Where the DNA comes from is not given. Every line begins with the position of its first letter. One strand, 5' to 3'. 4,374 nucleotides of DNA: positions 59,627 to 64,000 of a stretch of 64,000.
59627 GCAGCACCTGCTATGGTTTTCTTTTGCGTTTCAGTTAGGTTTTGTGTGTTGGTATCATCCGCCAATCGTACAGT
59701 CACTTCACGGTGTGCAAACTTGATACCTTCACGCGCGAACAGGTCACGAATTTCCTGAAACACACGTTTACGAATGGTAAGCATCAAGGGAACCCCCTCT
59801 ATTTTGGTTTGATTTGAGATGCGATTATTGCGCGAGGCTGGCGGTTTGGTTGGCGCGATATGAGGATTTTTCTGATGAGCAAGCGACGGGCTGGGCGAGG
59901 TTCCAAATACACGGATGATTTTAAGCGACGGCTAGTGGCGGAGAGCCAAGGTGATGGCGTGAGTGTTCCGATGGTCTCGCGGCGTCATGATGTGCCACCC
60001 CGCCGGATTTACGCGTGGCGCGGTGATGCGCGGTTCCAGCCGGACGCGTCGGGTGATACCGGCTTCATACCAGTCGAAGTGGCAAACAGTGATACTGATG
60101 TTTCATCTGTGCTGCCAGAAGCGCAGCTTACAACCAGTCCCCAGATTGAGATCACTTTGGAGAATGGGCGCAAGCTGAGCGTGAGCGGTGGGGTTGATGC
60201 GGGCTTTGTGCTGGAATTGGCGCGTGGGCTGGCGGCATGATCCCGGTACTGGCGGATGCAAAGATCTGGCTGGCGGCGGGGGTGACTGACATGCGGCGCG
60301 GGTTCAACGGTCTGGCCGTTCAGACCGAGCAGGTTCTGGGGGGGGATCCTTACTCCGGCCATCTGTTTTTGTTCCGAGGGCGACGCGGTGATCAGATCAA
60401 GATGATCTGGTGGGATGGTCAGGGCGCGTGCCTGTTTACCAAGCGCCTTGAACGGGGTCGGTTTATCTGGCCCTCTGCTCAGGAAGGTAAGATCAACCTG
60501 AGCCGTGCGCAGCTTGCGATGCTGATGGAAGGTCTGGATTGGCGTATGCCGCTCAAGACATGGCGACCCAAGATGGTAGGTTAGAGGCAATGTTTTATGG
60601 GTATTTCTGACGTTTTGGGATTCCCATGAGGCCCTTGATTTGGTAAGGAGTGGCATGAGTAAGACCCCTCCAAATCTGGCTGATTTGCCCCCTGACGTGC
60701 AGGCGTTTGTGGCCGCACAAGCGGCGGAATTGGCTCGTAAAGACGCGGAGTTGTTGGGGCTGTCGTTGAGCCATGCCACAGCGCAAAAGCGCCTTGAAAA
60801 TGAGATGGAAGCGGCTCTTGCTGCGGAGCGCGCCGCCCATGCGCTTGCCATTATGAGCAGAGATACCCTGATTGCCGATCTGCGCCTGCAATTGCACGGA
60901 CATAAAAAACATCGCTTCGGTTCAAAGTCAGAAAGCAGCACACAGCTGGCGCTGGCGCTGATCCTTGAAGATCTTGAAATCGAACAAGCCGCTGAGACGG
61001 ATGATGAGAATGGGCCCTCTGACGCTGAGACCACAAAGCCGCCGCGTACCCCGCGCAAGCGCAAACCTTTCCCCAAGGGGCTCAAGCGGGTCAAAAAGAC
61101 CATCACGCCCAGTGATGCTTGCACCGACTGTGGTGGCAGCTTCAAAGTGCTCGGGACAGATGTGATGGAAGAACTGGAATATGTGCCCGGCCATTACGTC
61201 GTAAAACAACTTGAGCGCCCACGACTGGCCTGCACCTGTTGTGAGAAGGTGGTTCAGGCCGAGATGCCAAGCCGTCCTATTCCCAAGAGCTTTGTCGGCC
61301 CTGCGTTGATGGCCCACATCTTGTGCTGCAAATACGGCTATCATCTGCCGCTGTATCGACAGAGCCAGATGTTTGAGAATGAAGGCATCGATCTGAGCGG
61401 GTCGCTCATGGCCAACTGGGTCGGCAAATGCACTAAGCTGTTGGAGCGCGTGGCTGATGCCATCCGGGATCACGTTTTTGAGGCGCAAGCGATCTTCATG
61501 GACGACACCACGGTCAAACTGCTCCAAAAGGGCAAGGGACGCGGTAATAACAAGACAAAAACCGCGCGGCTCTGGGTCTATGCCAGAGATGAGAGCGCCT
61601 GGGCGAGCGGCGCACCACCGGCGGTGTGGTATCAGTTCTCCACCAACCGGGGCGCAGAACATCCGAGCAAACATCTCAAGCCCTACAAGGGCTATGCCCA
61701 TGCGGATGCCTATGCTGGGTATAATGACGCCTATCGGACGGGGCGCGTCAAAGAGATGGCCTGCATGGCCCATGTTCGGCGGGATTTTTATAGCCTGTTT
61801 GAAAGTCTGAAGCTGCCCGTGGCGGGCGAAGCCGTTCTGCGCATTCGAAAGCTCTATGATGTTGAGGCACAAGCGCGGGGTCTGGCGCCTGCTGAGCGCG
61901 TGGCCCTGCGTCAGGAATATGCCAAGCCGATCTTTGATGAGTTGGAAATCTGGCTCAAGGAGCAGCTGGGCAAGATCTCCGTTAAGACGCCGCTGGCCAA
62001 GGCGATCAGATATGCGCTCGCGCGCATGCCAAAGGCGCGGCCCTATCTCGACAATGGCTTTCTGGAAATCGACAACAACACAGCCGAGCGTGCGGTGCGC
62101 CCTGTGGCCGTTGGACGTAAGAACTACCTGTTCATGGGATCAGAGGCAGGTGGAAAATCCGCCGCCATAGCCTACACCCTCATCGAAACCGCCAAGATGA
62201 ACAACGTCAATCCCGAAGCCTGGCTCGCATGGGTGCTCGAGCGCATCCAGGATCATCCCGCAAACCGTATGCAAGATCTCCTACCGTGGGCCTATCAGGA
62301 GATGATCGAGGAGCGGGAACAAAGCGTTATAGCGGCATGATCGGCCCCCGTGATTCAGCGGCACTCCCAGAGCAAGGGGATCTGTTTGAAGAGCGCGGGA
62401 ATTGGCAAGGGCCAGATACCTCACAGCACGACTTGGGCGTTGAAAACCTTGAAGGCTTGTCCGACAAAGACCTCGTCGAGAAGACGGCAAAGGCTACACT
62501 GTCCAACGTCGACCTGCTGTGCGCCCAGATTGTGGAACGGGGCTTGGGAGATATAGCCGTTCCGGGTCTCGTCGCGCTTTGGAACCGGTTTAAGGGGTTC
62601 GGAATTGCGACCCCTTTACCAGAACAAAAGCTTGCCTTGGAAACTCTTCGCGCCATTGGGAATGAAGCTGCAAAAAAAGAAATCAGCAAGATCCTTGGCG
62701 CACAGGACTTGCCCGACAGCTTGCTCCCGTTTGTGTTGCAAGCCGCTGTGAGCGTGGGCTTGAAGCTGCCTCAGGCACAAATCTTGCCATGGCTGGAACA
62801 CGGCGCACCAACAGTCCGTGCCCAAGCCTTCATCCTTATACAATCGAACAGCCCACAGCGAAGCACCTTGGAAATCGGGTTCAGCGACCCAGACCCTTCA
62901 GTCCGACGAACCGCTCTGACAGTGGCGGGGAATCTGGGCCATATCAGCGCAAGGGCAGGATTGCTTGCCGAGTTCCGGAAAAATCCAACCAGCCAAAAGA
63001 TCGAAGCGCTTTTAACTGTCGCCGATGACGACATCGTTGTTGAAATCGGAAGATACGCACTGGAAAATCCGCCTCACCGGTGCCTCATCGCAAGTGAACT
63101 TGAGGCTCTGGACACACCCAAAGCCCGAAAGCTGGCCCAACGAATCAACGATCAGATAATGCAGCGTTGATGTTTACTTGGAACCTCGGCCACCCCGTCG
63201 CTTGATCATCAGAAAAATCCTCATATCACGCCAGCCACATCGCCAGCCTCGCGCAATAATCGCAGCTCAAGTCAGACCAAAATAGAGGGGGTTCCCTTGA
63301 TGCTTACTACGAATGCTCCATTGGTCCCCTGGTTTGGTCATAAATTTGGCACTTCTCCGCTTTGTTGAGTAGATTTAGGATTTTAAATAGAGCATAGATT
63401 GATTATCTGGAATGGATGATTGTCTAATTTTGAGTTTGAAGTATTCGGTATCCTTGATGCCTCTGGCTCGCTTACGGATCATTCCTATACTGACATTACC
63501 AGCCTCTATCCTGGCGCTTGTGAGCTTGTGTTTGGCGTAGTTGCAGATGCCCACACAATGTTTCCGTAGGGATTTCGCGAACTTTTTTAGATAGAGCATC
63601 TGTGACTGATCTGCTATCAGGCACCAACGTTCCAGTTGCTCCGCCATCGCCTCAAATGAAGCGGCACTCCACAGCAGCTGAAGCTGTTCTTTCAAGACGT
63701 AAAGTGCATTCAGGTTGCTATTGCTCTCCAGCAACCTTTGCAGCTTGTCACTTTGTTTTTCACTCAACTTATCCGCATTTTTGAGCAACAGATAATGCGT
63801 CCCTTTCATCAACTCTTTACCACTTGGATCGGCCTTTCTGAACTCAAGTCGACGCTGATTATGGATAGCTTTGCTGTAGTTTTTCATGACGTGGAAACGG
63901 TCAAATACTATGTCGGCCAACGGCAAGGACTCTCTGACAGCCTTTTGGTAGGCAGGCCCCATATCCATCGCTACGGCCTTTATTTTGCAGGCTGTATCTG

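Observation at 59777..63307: IS66 built from two left ends: a transporter-type element with 130-bp inverted repeats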

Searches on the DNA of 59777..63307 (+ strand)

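Call 10: search_dna_similar(query=window:59777-63307:+, collection=plasmids, mode=near, max_rows=30)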
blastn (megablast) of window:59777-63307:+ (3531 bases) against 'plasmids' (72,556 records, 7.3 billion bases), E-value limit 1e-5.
Records with a match: 4; places in all: 7; records where one place covers at least 80% of the query: 0.
Best place of each record, by identity: 80-90% 4.
By first word of the organism name: Sulfitobacter 3; Octadecabacter 1.
By predicted mobility (MOB-suite, as given by PLSDB): mobilizable 3; non-mobilizable 1.
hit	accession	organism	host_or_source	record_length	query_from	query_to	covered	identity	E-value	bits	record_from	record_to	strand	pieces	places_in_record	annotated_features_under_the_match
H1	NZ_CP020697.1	Sulfitobacter sp. D7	calanoid copepod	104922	1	2487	70%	83.7%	0e+0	2329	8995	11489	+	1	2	IS66 family transposase | transposase | tnpB: IS66 family insertion sequence element accessory protein TnpB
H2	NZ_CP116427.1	Sulfitobacter faviae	Hexacorallia,culture,Cold water coral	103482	1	2487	70%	83.7%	0e+0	2329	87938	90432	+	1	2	IS66 family transposase | transposase | tnpB: IS66 family insertion sequence element accessory protein TnpB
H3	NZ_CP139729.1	Sulfitobacter faviae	Bacterial Culture,hydrothermal vent ...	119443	1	2487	70%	83.7%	0e+0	2329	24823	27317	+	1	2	IS66 family transposase | transposase | tnpB: IS66 family insertion sequence element accessory protein TnpB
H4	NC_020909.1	Octadecabacter arcticus 238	150 km offshore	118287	1614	2531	26%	82.5%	0e+0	804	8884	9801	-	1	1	IS66 family transposase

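Call 75: get_annotated_region(hit=H1, flank=12000)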
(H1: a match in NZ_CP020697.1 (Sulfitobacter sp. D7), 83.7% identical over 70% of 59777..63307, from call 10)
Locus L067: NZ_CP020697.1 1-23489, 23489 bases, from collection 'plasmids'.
description: Sulfitobacter sp. D7 plasmid p3SUD7, complete sequence
organism: Sulfitobacter sp. D7 (NCBI taxid 1968541)
taxonomy: Bacteria; Pseudomonadota; Alphaproteobacteria; Rhodobacterales; Roseobacteraceae; Sulfitobacter; Sulfitobacter sp. D7
host: -; source: calanoid copepod; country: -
typing (MOB-suite, as given by PLSDB): mobilizable; replicon rep_cluster_392,rep_cluster_517; relaxase MOBP
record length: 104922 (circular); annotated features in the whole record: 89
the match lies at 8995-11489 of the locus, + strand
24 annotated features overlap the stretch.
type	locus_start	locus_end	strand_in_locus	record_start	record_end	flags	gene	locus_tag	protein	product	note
CDS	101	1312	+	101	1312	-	repA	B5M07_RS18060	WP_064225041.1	plasmid partitioning protein RepA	-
CDS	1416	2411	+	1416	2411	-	repB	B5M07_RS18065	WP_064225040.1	plasmid partitioning protein RepB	-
CDS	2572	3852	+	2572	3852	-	repC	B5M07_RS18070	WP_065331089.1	plasmid replication protein RepC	-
CDS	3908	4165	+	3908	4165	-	-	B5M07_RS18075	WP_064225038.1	type II toxin-antitoxin system ParD family antitoxin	GO:0051983 - regulation of chromosome segregation [Evidence IEA]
CDS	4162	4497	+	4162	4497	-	-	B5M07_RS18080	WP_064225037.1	type II toxin-antitoxin system RelE/ParE family toxin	GO:0030541 - plasmid partitioning [Evidence IEA]; GO:0051290 - protein heterotetramerization [Evidence IEA]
CDS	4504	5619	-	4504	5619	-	-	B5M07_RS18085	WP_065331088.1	tyrosine-type recombinase/integrase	GO:0015074 - DNA integration [Evidence IEA]; GO:0006310 - DNA recombination [Evidence IEA]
CDS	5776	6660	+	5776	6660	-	-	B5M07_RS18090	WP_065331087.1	DUF1403 family protein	-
CDS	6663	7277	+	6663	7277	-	-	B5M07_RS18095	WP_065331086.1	SMC-Scp complex subunit ScpB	-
CDS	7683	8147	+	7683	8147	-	-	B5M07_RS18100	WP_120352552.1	helix-turn-helix domain-containing protein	-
CDS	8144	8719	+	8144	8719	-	-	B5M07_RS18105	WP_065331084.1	PIN domain-containing protein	-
CDS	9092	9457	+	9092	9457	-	-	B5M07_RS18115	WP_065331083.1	transposase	GO:0006313 - DNA transposition [Evidence IEA]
CDS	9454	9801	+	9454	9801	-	tnpB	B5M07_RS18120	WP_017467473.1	IS66 family insertion sequence element accessory protein TnpB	-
CDS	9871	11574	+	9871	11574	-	-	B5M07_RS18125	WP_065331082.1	IS66 family transposase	-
CDS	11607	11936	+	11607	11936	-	sugE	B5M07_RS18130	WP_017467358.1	quaternary ammonium compound efflux SMR transporter SugE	-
CDS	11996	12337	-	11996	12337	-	-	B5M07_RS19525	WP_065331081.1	hypothetical protein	-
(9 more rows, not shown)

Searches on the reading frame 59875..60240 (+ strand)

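Call 7: search_protein_families(library=pfam, proteins=[window:59875-60240:+], max_evalue=0.01)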
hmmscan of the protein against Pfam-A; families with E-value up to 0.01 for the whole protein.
window:59875-60240:+ (121 aa): 1 family
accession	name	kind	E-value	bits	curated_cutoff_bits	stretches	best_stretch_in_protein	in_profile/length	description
PF01527.26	HTH_Tnp_1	-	6.9e-10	39.5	24.1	1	9-55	4-50/75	Transposase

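Call 8: search_protein_families(library=ncbifam, proteins=[window:59875-60240:+], max_evalue=0.01)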
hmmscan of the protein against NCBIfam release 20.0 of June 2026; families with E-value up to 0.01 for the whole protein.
window:59875-60240:+ (121 aa): 4 families
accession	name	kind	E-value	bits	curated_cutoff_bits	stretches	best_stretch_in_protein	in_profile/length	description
NF047595.1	IS66_ISRel24_TnpA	equivalog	3.4e-20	72.8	74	1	11-116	4-110/113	IS66-like element accessory protein TnpA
NF038385.1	IS66_access_TnpA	equivalog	1.5e-05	24.6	150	1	4-81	81-161/190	IS66-like element accessory protein TnpA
NF047593.1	IS66_ISAeme5_TnpA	equivalog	3.7e-05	24.1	28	1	16-102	5-78/79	IS66 family insertion sequence element accessory protein TnpA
NF033516.0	transpos_IS3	equivalog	0.0062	15.8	160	1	16-53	2-39/369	IS3 family transposase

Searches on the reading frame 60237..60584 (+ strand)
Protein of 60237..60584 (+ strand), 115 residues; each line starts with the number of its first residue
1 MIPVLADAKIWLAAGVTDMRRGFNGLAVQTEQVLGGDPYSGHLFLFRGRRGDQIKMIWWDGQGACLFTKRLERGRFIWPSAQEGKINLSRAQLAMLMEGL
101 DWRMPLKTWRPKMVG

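Call 7: search_protein_families(library=pfam, proteins=[window:60237-60584:+], max_evalue=0.01)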
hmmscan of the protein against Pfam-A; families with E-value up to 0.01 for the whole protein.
window:60237-60584:+ (115 aa): 1 family
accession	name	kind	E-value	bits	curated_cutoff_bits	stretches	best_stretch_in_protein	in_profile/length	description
PF05717.18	TnpB_IS66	-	5.6e-39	132.6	26.6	1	9-104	2-98/101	IS66 Orf2 like protein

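Call 8: search_protein_families(library=ncbifam, proteins=[window:60237-60584:+], max_evalue=0.01)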
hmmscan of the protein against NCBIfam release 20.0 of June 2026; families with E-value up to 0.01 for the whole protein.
window:60237-60584:+ (115 aa): 1 family
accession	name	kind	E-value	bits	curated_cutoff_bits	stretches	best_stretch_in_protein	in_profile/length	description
NF033819.0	IS66_TnpB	equivalog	6.9e-36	122.1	50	1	10-99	1-90/90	IS66 family insertion sequence element accessory protein TnpB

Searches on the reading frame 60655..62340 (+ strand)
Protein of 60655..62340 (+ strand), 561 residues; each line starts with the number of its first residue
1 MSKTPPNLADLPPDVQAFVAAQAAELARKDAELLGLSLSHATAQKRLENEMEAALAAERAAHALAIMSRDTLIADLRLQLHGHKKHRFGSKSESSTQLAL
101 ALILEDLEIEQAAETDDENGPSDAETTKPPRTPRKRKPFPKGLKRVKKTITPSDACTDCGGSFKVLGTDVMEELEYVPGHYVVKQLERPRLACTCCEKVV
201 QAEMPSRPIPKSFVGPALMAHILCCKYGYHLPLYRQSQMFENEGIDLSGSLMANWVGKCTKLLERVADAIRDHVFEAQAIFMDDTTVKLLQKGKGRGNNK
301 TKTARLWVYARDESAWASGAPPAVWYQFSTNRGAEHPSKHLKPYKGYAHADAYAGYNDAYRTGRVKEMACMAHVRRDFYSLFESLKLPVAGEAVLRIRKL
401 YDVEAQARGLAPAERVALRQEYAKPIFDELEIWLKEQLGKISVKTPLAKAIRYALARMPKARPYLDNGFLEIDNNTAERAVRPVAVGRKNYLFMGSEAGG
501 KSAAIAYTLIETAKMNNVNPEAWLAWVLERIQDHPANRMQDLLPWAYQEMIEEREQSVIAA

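Call 7: search_protein_families(library=pfam, proteins=[window:60655-62340:+], max_evalue=0.01)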
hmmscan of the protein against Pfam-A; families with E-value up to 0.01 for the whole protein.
window:60655-62340:+ (561 aa): 4 families
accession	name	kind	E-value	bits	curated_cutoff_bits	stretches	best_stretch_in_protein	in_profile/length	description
PF03050.20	DDE_Tnp_IS66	-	5.2e-95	318.5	23.1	1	211-501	1-283/284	Transposase IS66 family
PF13817.11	DDE_Tnp_IS66_C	-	1.1e-18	67.6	30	1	508-545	1-39/39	IS66 C-terminal element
PF13005.12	zf-IS66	-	2.4e-11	44.3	27.3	1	154-197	2-46/46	zinc-finger binding domain of transposase IS66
PF13007.12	LZ_Tnp_IS66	-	7.9e-10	39.7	22.9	1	76-146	2-69/71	Transposase C of IS166 homeodomain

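Call 8: search_protein_families(library=ncbifam, proteins=[window:60655-62340:+], max_evalue=0.01)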
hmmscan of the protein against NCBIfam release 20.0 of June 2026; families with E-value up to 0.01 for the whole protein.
window:60655-62340:+ (561 aa): 2 families
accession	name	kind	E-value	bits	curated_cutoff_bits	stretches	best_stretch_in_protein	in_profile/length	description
NF033517.1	transpos_IS66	equivalog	2.7e-130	434.9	180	1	131-531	4-387/387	IS66 family transposase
NF010680.0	PRK14079.1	equivalog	0.0056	15.7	386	1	21-109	201-283/349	recombination protein F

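Call 9: find_related_loci(query=window:60655-62340:+, collection=genome_contigs, flank=4000)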
Query window:60655-62340:+ (561 aa) in genome_contigs; peptide patterns used: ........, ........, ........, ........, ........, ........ (x = any residue, [..] = any of these).
47 stretches matched a pattern; 26 encode a relative of the query (tblastn E <= 1e-3); 24 distinct loci.
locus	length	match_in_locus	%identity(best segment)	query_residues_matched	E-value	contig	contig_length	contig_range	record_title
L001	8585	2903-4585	88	1-558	0e+0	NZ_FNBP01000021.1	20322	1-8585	Sulfitobacter delicatus strain DSM 16477, whole genome shotgun sequence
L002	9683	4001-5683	88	1-558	0e+0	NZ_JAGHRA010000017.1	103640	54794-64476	Paracoccus sp. R12_2 NODE_17_length_103640_cov_21.124651, whole genome shotgun sequence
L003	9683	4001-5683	88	1-558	0e+0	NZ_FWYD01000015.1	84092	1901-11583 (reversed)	Primorskyibacter flagellatus strain CGMCC 1.12644, whole genome shotgun sequence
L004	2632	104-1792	84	1-561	0e+0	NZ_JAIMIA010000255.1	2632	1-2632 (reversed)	Tateyamaria pelophila strain DSM 17270 T_pelophila_Scaf255_length_2632_cov_471.528, whole genome shotgun sequence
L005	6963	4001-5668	86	1-552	0e+0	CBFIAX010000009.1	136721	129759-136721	MAG: Yoonia sp. isolate Co_bin_587_indstr genome assembly, contig: Co_bin_587_indstr_c9, whole genome shotgun sequence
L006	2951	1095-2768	85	1-552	0e+0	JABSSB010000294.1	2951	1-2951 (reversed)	MAG: Rhodobacteraceae bacterium isolate DT_101 DT-Rhodobacteraceae-2_scaffold_294, whole genome shotgun sequence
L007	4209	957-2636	75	1-558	0e+0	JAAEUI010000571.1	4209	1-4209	MAG: Rhodobacteraceae bacterium isolate Vin_29 VinG_CONTIG4188036, whole genome shotgun sequence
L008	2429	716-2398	75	1-555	0e+0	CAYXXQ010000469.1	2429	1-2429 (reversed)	MAG TPA_asm: uncultured Rhodobacter sp. isolate binchicken_co47_48 genome assembly, contig: NODE_38347_length_2429_cov_5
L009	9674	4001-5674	74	1-552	0e+0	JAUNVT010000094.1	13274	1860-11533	MAG: Rhodobacterales bacterium isolate S7A_St_50 NODE_1504_length_13274_cov_48.514033, whole genome shotgun sequence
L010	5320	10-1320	89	122-558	0e+0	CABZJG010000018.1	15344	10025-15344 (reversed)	MAG: Rhodobacteraceae bacterium isolate AG-337-I11 genome assembly, contig: AG-337-I11_NODE_18, whole genome shotgun seq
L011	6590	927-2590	85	1-552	0e+0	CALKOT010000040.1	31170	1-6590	MAG: uncultured Rhodobacteraceae bacterium isolate S4_Bin_METABAT__127_1 genome assembly, contig: c_000002041688, whole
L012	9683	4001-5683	89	1-561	0e+0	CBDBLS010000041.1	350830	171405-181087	MAG: Roseovarius sp. isolate 7321166f-096e-4112-aa05-e7945f7baa6f genome assembly, contig: contig_41, whole genome shotg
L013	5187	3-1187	81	161-555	0e+0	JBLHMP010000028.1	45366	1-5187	MAG: Granulosicoccus sp. isolate 3300057242_48 Ga0535639_0000371, whole genome shotgun sequence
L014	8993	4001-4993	92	231-561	0e+0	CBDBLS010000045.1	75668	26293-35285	MAG: Roseovarius sp. isolate 7321166f-096e-4112-aa05-e7945f7baa6f genome assembly, contig: contig_45, whole genome shotg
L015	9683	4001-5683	89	1-561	0e+0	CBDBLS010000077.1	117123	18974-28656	MAG: Roseovarius sp. isolate 7321166f-096e-4112-aa05-e7945f7baa6f genome assembly, contig: contig_77, whole genome shotg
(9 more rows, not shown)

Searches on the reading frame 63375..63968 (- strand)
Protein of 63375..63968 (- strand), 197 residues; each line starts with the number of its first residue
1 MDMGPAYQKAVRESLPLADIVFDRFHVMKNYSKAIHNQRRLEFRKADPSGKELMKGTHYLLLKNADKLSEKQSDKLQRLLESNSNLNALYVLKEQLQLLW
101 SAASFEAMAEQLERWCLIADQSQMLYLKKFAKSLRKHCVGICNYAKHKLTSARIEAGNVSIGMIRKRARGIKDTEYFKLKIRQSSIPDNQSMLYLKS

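Call 7: search_protein_families(library=pfam, proteins=[window:63375-63968:-], max_evalue=0.01)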
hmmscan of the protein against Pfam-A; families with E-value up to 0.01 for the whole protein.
window:63375-63968:- (197 aa): 1 family
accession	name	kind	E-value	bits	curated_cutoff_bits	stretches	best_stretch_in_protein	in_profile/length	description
PF01610.23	DDE_Tnp_ISL3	-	5e-50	171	23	1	1-181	60-240/240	Transposase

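Call 8: search_protein_families(library=ncbifam, proteins=[window:63375-63968:-], max_evalue=0.01)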
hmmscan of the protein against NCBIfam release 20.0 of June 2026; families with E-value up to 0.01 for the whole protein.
window:63375-63968:- (197 aa): 6 families
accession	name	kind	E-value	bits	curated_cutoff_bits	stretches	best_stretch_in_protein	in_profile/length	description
NF033550.5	transpos_ISL3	equivalog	5.3e-47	160.7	180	1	1-182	184-368/370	ISL3 family transposase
NF049919.1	DesA_ISL3_tail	domain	1e-29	103.5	30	1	20-137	2-121/122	DesA/ISL3 alpha bundle tail domain-containing protein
NF049917.1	ISAon1_downstr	equivalog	1.2e-21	77.2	250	2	49-181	189-322/327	ISAon1 family transposase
NF049918.1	DesA_fam_desat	equivalog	4.4e-17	62.3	400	1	11-136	254-383/385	DesA family fatty acid desaturase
NF033529.1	transpos_ISLre2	equivalog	0.0007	19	200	1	2-83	179-263/382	ISLre2 family transposase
NF046004.1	ICE_Mbov_0401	equivalog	0.0036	16.6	162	0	18-95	227-300/369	Mbov_0401 family ICE element transposase-like protein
